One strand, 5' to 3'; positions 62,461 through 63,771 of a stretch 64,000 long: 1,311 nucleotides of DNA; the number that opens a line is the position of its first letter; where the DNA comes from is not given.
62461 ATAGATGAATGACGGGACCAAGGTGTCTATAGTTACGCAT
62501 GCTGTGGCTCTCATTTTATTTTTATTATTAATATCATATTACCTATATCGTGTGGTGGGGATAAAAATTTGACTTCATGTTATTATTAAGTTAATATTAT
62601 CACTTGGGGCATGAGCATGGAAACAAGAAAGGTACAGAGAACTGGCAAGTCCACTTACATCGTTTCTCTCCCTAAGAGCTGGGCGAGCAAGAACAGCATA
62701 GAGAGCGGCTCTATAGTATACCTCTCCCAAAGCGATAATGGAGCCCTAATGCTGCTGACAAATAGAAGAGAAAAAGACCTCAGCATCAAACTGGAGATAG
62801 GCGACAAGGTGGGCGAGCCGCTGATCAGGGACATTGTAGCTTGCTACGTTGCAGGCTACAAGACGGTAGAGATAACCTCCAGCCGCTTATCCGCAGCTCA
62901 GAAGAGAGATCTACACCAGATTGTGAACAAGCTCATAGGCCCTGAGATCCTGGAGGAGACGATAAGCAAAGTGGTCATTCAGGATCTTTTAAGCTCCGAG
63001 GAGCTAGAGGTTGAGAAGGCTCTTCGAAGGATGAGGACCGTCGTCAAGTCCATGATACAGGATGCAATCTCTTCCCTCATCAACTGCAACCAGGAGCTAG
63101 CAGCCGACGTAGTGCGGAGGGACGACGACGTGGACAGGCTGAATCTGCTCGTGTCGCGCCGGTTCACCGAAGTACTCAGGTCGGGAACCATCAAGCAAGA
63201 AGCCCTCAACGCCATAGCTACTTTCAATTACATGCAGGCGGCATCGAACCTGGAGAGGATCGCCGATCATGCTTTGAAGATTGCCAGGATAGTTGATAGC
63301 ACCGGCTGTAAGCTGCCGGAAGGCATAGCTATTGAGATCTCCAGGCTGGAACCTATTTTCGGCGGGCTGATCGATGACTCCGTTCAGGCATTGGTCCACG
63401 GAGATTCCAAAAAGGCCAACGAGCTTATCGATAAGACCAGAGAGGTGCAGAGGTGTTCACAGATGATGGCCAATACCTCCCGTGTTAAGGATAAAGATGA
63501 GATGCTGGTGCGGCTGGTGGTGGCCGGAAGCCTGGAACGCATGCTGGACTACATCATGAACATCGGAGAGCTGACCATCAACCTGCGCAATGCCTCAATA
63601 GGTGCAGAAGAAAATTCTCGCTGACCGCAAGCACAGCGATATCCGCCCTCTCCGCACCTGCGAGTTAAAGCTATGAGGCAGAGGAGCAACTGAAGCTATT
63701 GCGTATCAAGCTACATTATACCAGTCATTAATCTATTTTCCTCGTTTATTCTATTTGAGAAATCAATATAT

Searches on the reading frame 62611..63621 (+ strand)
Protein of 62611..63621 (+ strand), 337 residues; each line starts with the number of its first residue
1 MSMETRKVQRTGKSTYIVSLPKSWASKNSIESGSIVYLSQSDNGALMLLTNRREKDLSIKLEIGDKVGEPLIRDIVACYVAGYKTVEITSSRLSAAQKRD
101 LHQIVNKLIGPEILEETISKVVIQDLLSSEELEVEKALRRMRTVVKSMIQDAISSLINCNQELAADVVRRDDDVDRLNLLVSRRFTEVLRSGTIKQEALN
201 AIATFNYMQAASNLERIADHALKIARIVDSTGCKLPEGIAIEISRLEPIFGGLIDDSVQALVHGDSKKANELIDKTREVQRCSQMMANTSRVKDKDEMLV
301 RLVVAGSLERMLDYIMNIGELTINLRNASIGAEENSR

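Call 24: search_protein_families(library=pfam, proteins=[window:62611-63621:+])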
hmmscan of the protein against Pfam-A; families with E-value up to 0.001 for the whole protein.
window:62611-63621:+ (337 aa): 2 families
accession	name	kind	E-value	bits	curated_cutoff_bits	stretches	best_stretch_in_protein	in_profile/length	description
PF01895.24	PhoU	-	2.1e-26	92.6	23.5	2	138-228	1-89/89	PhoU domain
PF04014.23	MazE_antitoxin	-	8.9e-08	32.4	24.7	1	9-50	1-42/48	Antidote-toxin recognition MazE, bacterial antitoxin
